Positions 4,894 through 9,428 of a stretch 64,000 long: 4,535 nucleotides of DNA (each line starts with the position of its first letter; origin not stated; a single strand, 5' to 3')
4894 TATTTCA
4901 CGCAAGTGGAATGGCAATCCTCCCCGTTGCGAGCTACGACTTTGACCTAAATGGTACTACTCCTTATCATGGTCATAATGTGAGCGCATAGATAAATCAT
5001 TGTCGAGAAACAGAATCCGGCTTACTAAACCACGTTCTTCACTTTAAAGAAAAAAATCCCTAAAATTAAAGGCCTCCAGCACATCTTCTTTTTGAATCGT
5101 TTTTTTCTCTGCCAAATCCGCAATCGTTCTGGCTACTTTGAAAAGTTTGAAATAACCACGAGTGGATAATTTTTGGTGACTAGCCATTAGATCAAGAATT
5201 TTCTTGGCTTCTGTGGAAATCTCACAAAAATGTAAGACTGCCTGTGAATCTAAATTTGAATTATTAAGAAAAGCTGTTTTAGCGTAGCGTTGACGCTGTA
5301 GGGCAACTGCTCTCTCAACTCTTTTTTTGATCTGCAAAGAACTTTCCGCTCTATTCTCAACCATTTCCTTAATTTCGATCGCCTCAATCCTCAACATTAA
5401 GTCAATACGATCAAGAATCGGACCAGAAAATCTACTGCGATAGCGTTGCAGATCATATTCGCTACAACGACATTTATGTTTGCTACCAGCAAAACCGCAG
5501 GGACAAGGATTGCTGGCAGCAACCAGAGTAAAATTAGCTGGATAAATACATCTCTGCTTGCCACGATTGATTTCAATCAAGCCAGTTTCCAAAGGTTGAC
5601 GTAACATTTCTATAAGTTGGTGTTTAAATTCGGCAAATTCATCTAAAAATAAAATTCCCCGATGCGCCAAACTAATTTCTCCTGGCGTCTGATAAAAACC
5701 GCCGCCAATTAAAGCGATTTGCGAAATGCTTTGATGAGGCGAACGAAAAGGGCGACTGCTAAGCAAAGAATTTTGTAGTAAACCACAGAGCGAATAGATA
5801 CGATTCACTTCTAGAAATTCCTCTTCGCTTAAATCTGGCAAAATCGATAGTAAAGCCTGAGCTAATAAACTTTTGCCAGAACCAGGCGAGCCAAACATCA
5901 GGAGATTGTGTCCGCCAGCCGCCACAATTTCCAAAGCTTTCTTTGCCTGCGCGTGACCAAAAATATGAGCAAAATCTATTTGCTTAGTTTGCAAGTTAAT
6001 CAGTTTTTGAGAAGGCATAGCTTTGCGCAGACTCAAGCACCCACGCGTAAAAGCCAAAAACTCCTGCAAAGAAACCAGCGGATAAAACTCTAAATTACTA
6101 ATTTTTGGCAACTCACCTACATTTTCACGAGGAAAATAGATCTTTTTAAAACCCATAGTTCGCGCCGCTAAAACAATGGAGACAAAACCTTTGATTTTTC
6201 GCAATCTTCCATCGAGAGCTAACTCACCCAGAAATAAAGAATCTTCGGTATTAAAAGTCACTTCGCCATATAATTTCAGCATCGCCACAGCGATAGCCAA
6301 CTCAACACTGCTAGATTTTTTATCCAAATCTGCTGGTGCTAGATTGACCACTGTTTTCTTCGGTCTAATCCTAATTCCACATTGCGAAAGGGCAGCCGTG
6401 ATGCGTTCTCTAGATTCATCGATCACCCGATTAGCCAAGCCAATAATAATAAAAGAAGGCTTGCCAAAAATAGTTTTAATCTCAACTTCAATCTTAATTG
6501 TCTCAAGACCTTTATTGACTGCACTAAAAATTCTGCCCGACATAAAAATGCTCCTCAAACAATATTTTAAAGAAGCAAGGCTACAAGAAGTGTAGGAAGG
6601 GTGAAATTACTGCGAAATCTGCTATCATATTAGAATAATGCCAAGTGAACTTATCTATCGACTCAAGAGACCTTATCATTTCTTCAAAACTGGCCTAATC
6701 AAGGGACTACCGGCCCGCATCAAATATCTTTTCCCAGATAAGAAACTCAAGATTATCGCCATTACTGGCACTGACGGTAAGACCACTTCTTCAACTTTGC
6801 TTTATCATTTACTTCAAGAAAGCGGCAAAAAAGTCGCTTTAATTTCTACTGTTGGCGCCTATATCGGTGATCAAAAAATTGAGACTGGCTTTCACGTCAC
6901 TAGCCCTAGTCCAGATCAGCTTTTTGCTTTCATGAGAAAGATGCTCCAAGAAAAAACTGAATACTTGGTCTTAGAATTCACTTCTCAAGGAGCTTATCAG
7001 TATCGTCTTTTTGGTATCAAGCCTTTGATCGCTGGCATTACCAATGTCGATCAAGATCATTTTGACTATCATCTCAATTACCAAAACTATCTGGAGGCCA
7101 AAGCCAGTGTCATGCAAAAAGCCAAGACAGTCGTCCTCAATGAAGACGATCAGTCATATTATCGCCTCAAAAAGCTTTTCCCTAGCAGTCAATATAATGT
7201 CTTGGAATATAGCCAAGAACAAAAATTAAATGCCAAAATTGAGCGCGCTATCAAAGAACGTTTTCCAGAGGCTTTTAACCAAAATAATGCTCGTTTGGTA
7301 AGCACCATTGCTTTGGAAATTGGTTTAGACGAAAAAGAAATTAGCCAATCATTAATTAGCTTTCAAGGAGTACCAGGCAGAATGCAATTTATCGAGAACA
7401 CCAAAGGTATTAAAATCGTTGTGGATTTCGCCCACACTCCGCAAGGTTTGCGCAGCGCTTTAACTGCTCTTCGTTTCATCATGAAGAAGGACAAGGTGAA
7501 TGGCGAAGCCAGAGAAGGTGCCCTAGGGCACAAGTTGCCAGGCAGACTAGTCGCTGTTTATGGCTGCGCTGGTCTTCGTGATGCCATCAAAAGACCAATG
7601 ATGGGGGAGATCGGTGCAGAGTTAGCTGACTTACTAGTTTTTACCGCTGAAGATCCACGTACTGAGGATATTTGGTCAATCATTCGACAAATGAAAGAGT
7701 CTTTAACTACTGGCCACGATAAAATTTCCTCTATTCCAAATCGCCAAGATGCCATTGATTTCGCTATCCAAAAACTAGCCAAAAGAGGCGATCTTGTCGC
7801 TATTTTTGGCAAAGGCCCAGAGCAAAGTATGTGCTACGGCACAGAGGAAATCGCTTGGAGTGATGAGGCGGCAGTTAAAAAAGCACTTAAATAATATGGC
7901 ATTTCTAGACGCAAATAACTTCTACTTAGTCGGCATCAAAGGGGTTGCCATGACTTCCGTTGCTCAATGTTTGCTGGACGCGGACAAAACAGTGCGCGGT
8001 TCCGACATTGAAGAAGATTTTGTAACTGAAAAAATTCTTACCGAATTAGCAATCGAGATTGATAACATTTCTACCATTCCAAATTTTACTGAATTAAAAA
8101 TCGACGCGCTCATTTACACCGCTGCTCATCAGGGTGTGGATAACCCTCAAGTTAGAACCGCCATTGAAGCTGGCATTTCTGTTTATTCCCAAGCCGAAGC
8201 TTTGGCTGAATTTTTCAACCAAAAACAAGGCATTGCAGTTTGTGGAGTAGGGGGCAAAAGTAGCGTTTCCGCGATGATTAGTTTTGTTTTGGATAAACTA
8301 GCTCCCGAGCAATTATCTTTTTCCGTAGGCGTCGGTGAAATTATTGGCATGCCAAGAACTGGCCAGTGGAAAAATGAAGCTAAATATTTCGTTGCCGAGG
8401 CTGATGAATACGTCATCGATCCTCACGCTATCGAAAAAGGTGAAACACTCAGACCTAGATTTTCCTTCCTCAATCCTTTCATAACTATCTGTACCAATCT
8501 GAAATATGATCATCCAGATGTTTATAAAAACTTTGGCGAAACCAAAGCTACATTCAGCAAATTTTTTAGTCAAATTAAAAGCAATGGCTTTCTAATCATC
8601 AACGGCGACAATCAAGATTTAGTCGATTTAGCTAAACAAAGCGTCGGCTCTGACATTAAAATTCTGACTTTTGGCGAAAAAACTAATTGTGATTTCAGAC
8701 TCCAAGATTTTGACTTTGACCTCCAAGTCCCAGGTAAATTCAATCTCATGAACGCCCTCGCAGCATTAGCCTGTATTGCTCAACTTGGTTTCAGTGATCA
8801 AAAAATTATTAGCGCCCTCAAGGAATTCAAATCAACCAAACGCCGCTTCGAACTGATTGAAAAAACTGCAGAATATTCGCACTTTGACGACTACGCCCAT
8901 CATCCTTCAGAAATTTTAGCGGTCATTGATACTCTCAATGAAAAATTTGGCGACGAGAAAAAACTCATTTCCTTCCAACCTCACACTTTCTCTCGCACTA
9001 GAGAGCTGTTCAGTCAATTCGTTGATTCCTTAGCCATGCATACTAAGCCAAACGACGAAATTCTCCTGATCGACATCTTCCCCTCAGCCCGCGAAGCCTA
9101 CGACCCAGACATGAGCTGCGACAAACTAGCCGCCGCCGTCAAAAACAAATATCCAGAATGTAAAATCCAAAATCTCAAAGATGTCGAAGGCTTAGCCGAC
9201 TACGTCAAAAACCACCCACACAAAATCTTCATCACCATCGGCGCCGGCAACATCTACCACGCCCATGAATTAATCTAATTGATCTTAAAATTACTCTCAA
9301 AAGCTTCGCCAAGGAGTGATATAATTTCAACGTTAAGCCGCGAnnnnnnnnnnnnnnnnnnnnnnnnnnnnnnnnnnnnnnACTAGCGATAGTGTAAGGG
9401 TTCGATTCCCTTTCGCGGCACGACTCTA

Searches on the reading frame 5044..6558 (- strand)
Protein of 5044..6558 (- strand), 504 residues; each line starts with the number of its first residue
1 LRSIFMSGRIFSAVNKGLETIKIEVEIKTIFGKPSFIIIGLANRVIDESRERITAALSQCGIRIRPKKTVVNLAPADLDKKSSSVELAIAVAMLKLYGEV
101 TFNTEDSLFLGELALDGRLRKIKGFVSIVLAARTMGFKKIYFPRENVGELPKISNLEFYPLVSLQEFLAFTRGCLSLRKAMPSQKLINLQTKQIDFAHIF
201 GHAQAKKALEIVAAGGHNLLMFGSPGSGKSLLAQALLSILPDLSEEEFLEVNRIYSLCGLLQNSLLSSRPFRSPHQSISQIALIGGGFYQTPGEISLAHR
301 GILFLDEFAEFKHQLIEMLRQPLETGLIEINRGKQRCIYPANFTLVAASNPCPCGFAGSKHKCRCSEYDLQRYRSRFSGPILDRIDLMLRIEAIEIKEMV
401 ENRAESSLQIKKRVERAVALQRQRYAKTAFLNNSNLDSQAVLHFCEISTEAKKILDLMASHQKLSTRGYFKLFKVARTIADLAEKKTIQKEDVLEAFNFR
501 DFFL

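Call 30: search_protein_families(library=ncbifam, proteins=[window:5044-6558:-], max_evalue=0.00001)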
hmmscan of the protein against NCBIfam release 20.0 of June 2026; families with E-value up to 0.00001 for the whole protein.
window:5044-6558:- (504 aa): 10 families
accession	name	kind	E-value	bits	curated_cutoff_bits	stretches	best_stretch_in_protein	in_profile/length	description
TIGR00368.1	TIGR00368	hypoth_equivalog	6.8e-146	486.7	362.4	1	10-500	1-499/499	YifB family Mg chelatase-like AAA ATPase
NF007365.0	PRK09862.1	equivalog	1.7e-102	343.6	530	1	16-500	12-492/506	YifB family Mg chelatase-like AAA ATPase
TIGR02442.1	Cob-chelat-sub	hypoth_equivalog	5.6e-14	51.5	779.45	0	291-351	119-179/641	putative cobaltochelatase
TIGR00764.1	lon_rel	equivalog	2.1e-11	43.2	516.6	0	198-249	19-70/608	ATP-dependent protease LonB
TIGR02902.1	spore_lonB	equivalog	1.3e-09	37.2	723.3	0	54-169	413-528/531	ATP-dependent protease LonB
TIGR00416.1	sms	equivalog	9.6e-08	31.2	403.05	1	28-163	320-449/454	DNA repair protein RadA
TIGR02915.1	PEP_resp_reg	equivalog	2.9e-07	29.7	502.6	1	205-335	151-269/445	PEP-CTERM-box response regulator transcription factor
TIGR02030.1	BchI-ChlI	equivalog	6e-07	29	466.95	0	289-351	121-183/337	magnesium chelatase ATPase subunit I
NF038308.1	RNA_repair_RtcR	equivalog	1.2e-06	27.7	650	1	209-349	196-326/530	RNA repair transcriptional activator RtcR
TIGR02031.1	BchD-ChlD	equivalog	3.4e-06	26.1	499.55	0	286-498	78-264/608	magnesium chelatase ATPase subunit D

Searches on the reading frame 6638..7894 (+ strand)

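Call 30: search_protein_families(library=ncbifam, proteins=[window:6638-7894:+], max_evalue=0.00001)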
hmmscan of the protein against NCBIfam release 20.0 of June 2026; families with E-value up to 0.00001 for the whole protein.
window:6638-7894:+ (418 aa): 26 families (the best 25 are shown)
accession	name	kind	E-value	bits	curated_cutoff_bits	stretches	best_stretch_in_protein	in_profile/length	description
TIGR01085.1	murE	subfamily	8e-88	295.4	257.3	1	28-417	76-471/472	UDP-N-acetylmuramyl-tripeptide synthetase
NF001126.0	PRK00139.1-4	equivalog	1.6e-83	280.9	373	1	32-417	99-482/486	UDP-N-acetylmuramoyl-L-alanyl-D-glutamate--2,6-diaminopimelate ligase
NF001124.0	PRK00139.1-2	equivalog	4.3e-80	269.8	476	2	205-417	298-492/500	UDP-N-acetylmuramoyl-L-alanyl-D-glutamate--2,6-diaminopimelate ligase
NF008896.0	PRK11929.1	equivalog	2.2e-76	257.5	1023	2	204-418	301-499/965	bifunctional UDP-N-acetylmuramoyl-L-alanyl-D-glutamate--2,6-diaminopimelate ligase MurE/UDP-N-acetylmuramoyl-tripeptide--D-alanyl-D-alanine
NF001123.0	PRK00139.1-1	equivalog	8.9e-61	206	586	2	202-417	294-489/493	UDP-N-acetylmuramoyl-L-alanyl-D-glutamate--2,6-diaminopimelate ligase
NF010628.0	PRK14022.1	equivalog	1.3e-51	175.9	536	1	29-397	103-460/483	UDP-N-acetylmuramoyl-L-alanyl-D-glutamate--L-lysine ligase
NF001130.0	PRK00139.2-4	equivalog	9.5e-42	143.4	715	2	28-174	100-250/516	UDP-N-acetylmuramoyl-L-alanyl-D-glutamate--2,6-diaminopimelate ligase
NF001129.0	PRK00139.2-3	equivalog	2.3e-36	125.4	762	2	30-174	111-257/517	UDP-N-acetylmuramoyl-L-alanyl-D-glutamate--2,6-diaminopimelate ligase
TIGR01087.1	murD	equivalog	1.2e-28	100.4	211.95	2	102-277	147-337/441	UDP-N-acetylmuramoyl-L-alanine--D-glutamate ligase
TIGR02068.2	cya_phycin_syn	equivalog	8.4e-28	96.8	850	2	28-207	467-644/862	cyanophycin synthetase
NF001127.0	PRK00139.2-1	equivalog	1.5e-26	93.2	997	2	29-174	101-250/520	UDP-N-acetylmuramoyl-L-alanyl-D-glutamate--2,6-diaminopimelate ligase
NF053645.1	pMurC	equivalog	1.2e-23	83.6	560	1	224-282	330-389/492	pseudomurein biosynthesis peptide ligase pMurC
TIGR01082.1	murC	equivalog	3.1e-23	82.6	335.1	1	106-285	148-344/449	UDP-N-acetylmuramate--L-alanine ligase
NF010623.0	PRK14016.1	subfamily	1e-22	80.1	877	2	29-196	469-636/871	cyanophycin synthetase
NF053647.1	pMurD2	equivalog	6.7e-22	77.9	550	2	131-276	176-306/405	pseudomurein biosynthesis peptide ligase pMurD2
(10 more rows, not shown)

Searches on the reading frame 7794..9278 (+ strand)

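Call 30: search_protein_families(library=ncbifam, proteins=[window:7794-9278:+], max_evalue=0.00001)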
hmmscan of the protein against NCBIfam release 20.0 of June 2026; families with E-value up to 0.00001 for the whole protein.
window:7794-9278:+ (494 aa): 20 families
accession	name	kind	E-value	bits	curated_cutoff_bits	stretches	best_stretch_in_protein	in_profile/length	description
TIGR01082.1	murC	equivalog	2.4e-84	284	335.1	1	42-492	1-446/449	UDP-N-acetylmuramate--L-alanine ligase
NF011171.0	PRK14573.1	equivalog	2.4e-47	161.4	1015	1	41-490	5-440/809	bifunctional UDP-N-acetylmuramate--L-alanine ligase/D-alanine--D-alanine ligase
TIGR01081.1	mpl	equivalog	6.4e-35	121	388.7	1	44-422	3-381/448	UDP-N-acetylmuramate:L-alanyl-gamma-D-glutamyl-meso-diaminopimelate ligase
NF001126.0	PRK00139.1-4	equivalog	2.9e-22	78.9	373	1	230-384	196-365/486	UDP-N-acetylmuramoyl-L-alanyl-D-glutamate--2,6-diaminopimelate ligase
NF053645.1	pMurC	equivalog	2.5e-19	69.3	560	1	304-387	307-391/492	pseudomurein biosynthesis peptide ligase pMurC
NF001124.0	PRK00139.1-2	equivalog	2.9e-18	65.9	476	1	288-384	278-374/500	UDP-N-acetylmuramoyl-L-alanyl-D-glutamate--2,6-diaminopimelate ligase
TIGR01085.1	murE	subfamily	1.6e-17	63.6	257.3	1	130-384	67-354/472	UDP-N-acetylmuramyl-tripeptide synthetase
TIGR01087.1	murD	equivalog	5.1e-17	62.1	211.95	1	55-366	13-322/441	UDP-N-acetylmuramoyl-L-alanine--D-glutamate ligase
NF008896.0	PRK11929.1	equivalog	1.4e-16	59.6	1023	1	147-383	115-378/965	bifunctional UDP-N-acetylmuramoyl-L-alanyl-D-glutamate--2,6-diaminopimelate ligase MurE/UDP-N-acetylmuramoyl-tripeptide--D-alanyl-D-alanine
NF053648.1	pMurE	equivalog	1.6e-16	60.1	600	1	226-419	188-384/464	pseudomurein biosynthesis peptide ligase pMurE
TIGR01143.1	murF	subfamily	6.6e-14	51.7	288.6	1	134-384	65-321/418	UDP-N-acetylmuramoyl-tripeptide--D-alanyl-D-alanine ligase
NF010628.0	PRK14022.1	equivalog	3.1e-10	39.4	536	1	231-387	204-366/483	UDP-N-acetylmuramoyl-L-alanyl-D-glutamate--L-lysine ligase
NF053647.1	pMurD2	equivalog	3.9e-09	35.9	550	1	138-356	90-284/405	pseudomurein biosynthesis peptide ligase pMurD2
NF001129.0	PRK00139.2-3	equivalog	8.9e-09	34.3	762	1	307-392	311-398/517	UDP-N-acetylmuramoyl-L-alanyl-D-glutamate--2,6-diaminopimelate ligase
NF001123.0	PRK00139.1-1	equivalog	9.1e-09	34.5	586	1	293-378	282-367/493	UDP-N-acetylmuramoyl-L-alanyl-D-glutamate--2,6-diaminopimelate ligase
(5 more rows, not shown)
